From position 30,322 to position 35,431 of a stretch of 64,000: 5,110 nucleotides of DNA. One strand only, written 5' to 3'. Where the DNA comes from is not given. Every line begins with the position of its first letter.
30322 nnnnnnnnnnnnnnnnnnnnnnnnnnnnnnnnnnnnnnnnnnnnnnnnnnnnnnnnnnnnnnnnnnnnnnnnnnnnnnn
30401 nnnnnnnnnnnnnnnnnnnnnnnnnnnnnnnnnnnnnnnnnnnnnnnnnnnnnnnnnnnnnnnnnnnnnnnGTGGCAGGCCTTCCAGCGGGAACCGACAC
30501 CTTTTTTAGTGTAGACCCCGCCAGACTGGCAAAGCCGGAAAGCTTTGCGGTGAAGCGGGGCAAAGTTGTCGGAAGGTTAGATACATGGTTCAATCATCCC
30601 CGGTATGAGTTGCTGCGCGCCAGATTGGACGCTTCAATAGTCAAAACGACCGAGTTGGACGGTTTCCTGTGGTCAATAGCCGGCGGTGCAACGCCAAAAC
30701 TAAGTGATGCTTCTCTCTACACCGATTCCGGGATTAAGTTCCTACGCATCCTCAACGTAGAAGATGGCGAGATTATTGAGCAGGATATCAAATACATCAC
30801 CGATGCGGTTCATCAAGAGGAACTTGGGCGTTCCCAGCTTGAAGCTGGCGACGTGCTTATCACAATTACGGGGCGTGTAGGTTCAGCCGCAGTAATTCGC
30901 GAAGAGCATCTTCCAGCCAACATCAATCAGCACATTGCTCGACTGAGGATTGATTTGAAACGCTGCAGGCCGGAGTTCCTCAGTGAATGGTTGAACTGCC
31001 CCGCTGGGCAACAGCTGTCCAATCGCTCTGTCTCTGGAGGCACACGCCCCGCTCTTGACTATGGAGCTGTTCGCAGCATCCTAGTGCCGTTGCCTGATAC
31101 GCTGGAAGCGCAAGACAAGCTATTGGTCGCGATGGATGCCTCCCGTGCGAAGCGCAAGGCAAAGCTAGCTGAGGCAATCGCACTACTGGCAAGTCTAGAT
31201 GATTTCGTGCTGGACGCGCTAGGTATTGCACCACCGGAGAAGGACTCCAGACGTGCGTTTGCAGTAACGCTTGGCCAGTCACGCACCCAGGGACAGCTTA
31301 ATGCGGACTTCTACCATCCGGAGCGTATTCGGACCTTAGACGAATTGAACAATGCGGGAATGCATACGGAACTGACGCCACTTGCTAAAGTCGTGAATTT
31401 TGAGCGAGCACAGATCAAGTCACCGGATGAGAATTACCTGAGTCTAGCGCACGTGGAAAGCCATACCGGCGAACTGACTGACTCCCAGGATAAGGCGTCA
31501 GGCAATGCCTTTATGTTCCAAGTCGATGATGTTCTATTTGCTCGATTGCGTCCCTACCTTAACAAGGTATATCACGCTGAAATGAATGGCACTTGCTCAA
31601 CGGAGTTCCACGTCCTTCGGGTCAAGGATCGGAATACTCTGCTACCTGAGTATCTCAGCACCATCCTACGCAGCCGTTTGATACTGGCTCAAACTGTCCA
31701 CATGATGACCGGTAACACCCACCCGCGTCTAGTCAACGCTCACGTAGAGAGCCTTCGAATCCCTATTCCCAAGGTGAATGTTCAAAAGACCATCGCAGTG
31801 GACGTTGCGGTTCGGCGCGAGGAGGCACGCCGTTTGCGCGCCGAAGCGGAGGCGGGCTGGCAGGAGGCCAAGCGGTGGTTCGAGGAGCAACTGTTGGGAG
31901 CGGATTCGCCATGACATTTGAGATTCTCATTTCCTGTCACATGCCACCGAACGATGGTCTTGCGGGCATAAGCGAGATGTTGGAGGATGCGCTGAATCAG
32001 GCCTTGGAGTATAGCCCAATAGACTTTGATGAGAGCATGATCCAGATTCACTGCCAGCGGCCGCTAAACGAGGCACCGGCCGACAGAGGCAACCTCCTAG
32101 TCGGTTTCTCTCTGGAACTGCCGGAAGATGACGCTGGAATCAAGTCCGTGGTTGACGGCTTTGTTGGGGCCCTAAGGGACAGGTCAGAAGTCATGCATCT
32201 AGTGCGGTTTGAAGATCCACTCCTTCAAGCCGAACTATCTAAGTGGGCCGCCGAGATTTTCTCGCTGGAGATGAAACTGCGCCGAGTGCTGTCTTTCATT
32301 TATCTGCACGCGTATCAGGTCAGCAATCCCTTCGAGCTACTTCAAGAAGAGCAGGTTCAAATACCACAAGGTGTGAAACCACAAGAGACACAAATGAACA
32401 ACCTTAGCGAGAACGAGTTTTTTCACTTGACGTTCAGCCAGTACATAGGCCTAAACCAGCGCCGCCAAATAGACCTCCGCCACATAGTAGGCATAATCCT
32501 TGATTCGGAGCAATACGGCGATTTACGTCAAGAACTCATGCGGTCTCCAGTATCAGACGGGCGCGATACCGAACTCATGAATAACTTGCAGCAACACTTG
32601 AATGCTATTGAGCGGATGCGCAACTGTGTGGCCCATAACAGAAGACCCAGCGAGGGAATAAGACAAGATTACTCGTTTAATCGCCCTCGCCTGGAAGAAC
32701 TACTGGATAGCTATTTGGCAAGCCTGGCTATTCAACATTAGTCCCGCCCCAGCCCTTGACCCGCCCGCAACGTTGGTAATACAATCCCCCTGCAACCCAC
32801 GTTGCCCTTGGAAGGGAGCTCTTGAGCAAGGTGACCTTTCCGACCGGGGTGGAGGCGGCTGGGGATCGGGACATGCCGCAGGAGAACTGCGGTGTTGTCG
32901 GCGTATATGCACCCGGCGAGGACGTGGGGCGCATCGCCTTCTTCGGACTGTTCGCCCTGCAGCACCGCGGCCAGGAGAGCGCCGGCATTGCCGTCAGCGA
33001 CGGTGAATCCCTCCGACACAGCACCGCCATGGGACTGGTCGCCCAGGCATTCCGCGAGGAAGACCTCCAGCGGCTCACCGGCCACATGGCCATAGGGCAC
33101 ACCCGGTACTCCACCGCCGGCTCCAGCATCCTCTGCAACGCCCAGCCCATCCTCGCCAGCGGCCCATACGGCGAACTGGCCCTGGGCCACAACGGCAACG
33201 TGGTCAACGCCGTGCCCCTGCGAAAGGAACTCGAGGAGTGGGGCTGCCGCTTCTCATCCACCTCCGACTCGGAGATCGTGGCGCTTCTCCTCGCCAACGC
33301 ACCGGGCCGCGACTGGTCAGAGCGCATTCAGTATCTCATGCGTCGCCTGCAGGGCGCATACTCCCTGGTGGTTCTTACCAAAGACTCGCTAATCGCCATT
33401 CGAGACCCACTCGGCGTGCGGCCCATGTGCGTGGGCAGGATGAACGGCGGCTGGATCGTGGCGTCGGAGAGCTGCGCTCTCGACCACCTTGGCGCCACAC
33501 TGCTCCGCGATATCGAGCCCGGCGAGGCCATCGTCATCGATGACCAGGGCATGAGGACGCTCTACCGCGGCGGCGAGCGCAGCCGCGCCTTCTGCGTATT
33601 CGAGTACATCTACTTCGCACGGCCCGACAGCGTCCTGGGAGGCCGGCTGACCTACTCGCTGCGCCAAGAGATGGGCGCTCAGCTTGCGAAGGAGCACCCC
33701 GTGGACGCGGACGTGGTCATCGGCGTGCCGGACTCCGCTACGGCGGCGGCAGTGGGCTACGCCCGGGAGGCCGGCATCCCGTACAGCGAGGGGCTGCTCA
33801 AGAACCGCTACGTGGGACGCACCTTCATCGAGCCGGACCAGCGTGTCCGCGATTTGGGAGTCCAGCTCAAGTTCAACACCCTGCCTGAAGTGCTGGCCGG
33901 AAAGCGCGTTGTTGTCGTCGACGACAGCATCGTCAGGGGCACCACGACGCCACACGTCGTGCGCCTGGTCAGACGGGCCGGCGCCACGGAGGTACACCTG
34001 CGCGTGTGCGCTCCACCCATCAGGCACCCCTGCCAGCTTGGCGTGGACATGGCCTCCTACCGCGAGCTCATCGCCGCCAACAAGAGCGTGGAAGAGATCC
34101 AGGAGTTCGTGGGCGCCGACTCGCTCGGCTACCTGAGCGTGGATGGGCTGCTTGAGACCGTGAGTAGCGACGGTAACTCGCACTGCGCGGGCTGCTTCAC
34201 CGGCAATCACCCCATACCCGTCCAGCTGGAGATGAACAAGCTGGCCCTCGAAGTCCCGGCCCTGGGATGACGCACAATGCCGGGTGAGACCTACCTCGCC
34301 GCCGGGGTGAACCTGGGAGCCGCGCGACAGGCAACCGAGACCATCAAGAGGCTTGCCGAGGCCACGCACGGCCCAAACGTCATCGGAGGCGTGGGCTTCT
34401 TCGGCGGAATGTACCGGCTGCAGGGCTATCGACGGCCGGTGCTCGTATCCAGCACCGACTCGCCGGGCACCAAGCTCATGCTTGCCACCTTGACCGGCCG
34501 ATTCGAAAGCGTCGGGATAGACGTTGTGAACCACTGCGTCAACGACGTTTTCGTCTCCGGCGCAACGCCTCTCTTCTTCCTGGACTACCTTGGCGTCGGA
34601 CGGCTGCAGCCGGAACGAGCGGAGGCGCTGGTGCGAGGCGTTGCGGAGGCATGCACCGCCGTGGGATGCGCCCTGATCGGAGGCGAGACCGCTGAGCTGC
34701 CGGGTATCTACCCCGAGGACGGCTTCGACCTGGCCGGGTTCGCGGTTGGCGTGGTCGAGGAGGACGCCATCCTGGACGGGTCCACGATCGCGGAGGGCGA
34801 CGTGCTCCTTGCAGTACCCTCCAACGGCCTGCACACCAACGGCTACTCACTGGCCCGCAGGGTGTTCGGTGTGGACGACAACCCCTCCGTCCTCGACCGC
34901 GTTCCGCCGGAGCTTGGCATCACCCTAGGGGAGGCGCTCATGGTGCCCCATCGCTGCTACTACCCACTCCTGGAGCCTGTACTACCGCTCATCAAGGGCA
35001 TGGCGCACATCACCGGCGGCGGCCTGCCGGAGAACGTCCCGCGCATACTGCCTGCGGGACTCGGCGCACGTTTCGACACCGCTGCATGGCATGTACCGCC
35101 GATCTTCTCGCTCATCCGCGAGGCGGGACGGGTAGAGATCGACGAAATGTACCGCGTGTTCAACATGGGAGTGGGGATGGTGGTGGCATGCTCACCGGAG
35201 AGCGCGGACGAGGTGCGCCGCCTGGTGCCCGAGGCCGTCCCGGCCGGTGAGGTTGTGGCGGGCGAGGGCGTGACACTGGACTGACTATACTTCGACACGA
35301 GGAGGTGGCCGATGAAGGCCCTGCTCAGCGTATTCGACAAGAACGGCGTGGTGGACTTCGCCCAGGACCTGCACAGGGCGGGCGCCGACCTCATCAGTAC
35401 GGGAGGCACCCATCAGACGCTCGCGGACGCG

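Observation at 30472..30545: Canonical U-UUU-UUA slippery site two codons before the methylase stop: possible programmed R-M-S fusion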

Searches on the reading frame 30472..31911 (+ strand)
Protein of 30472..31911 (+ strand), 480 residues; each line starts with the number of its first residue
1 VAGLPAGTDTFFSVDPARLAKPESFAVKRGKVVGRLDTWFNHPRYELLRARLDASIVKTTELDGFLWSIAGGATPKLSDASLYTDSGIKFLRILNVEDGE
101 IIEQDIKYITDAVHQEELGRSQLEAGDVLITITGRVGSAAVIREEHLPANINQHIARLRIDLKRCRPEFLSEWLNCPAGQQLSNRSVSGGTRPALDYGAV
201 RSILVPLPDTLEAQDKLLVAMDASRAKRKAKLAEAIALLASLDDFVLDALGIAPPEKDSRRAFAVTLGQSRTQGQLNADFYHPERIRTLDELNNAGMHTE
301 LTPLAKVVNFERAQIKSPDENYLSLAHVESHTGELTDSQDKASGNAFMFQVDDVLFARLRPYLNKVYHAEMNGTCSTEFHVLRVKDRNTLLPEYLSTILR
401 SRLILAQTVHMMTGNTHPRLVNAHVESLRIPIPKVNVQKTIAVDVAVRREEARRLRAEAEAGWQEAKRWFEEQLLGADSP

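Call 6: search_protein_families(library=pfam, proteins=[window:30472-31911:+], max_evalue=0.01)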
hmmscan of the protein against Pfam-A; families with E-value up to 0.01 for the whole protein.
window:30472-31911:+ (480 aa): 1 family
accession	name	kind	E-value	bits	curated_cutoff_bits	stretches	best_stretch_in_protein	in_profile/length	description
PF01420.25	Methylase_S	-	2.1e-12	48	22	2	367-442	74-146/168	Type I restriction modification DNA specificity domain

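Call 7: search_protein_families(library=ncbifam, proteins=[window:30472-31911:+], max_evalue=0.01)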
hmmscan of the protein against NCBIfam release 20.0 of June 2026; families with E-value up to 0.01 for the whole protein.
window:30472-31911:+ (480 aa): 2 families
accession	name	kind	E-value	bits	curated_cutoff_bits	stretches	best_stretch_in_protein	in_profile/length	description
NF047740.1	antiphage_MADS5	equivalog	6.6e-21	74.7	400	2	105-312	84-287/461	methylation-associated defense system restriction endonuclease subunit S MAD5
NF007278.0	PRK09737.1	equivalog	7.1e-15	54.7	662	2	75-208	235-370/461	type I restriction-modification system specificity subunit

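Call 44: search_protein_families(library=padloc, proteins=[window:30508-31911:+], max_evalue=0.01)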
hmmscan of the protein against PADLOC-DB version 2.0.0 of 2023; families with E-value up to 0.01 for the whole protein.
window:30508-31911:+ (468 aa): 112 families (the best 25 are shown)
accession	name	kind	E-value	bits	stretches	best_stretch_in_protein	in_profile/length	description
PDLC03069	Specificity_I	-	4.1e-37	126.2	2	16-230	163-378/387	Type I specificity subunit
PDLC03100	Specificity_I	-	2.2e-34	117.6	2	42-218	193-368/392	Type I specificity subunit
PDLC03169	Specificity_I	-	1.5e-32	111.6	2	46-202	222-376/461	Type I specificity subunit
PDLC03086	Specificity_I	-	5.2e-32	109.4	2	61-206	23-167/458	Type I specificity subunit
PDLC03079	Specificity_I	-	1.7e-31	107.9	2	292-434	35-181/470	Type I specificity subunit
PDLC03105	Specificity_I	-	3.6e-29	100.5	2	56-216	248-405/448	Type I specificity subunit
PDLC03089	Specificity_I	-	5.7e-29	99.5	2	46-204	6-160/446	Type I specificity subunit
PDLC04137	mad5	-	2.2e-27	94.3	2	58-228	225-387/392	mads_5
PDLC03072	Specificity_I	-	1.4e-26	91.6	2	54-223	246-414/448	Type I specificity subunit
PDLC03107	Specificity_I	-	7.2e-26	89.2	2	70-227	219-380/392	Type I specificity subunit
PDLC03179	Specificity_I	-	1.3e-25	88.4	2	64-202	413-549/589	Type I specificity subunit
PDLC03095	Specificity_I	-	1.5e-25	87.9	2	39-208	40-210/473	Type I specificity subunit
PDLC03127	Specificity_I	-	2.1e-25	87.5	2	309-434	39-173/571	Type I specificity subunit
PDLC03066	Specificity_I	-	1.1e-23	81.7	2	49-204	19-176/441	Type I specificity subunit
PDLC03108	Specificity_I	-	1.3e-23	82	2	68-206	264-399/452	Type I specificity subunit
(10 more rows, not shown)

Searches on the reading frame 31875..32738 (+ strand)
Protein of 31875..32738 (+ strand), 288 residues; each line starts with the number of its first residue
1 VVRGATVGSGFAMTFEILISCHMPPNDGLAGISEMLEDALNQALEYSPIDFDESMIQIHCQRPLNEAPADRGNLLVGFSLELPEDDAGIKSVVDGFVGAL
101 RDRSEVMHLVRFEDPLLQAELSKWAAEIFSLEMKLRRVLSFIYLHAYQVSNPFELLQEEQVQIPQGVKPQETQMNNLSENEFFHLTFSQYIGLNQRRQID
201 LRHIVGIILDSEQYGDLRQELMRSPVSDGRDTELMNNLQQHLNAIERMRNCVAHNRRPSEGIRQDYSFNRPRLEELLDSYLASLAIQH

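Call 6: search_protein_families(library=pfam, proteins=[window:31875-32738:+], max_evalue=0.01)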
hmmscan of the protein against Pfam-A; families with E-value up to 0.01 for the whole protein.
window:31875-32738:+ (288 aa): 0 families

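Call 7: search_protein_families(library=ncbifam, proteins=[window:31875-32738:+], max_evalue=0.01)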
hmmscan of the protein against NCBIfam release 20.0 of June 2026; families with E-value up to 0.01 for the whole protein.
window:31875-32738:+ (288 aa): 0 families

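Call 42: search_protein_families(library=pfam, proteins=[window:31875-32738:+], max_evalue=0.01)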
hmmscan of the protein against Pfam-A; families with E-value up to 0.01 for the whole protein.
window:31875-32738:+ (288 aa): 0 families

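Call 44: search_protein_families(library=padloc, proteins=[window:31911-32738:+], max_evalue=0.01)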
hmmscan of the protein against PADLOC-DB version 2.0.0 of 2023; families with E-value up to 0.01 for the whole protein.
window:31911-32738:+ (276 aa): 0 families

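Call 77: search_solved_structures(query=window:31911-32738:+, max_evalue=1)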
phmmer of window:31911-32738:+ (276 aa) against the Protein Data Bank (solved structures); distinct sequences matched with E-value up to 1: 0.

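Call 78: search_protein_families(library=ncbifam, proteins=[window:31911-32738:+], max_evalue=1)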
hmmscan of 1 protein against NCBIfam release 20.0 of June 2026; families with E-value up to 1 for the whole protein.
window:31911-32738:+ (276 aa): 1 family
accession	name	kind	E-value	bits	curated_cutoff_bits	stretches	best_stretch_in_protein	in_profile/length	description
TIGR02752.1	MenG_heptapren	equivalog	0.14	11.7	419.85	1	20-98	59-134/231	demethylmenaquinone methyltransferase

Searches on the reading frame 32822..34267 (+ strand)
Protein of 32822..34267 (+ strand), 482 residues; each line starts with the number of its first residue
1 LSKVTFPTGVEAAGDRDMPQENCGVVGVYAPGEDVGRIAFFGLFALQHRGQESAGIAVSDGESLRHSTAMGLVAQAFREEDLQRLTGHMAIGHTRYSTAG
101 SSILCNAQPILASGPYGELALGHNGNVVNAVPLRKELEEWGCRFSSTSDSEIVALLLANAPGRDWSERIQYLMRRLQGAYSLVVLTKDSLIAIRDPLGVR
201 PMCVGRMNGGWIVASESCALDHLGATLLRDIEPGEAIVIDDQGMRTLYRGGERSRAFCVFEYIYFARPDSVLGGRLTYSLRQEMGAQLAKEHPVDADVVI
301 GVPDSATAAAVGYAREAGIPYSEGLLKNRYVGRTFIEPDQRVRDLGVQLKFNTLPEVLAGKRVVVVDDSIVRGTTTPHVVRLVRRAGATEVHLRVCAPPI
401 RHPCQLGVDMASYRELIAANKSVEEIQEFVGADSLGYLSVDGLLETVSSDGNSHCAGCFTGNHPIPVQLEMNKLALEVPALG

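Call 6: search_protein_families(library=pfam, proteins=[window:32822-34267:+], max_evalue=0.01)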
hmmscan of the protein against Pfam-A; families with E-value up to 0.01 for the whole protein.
window:32822-34267:+ (482 aa): 3 families
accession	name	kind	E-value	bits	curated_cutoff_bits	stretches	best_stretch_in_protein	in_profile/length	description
PF13522.11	GATase_6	-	8.6e-20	71.5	27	1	86-216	9-130/130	Glutamine amidotransferase domain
PF13537.11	GATase_7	-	4.5e-19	69.1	25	1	105-220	11-121/123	Glutamine amidotransferase domain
PF00156.33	Pribosyltran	-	3.1e-09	36.8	26.3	1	295-414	29-138/158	Phosphoribosyl transferase domain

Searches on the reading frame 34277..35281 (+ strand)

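Call 6: search_protein_families(library=pfam, proteins=[window:34277-35281:+], max_evalue=0.01)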
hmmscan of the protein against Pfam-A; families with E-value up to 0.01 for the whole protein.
window:34277-35281:+ (335 aa): 2 families
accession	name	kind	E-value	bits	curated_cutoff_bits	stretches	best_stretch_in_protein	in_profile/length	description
PF02769.27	AIRS_C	-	6.7e-29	101.5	23.1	1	173-333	2-152/156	AIR synthase related protein, C-terminal domain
PF00586.29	AIRS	-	1.9e-22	80.3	24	1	55-160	14-112/112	AIR synthase related protein, N-terminal domain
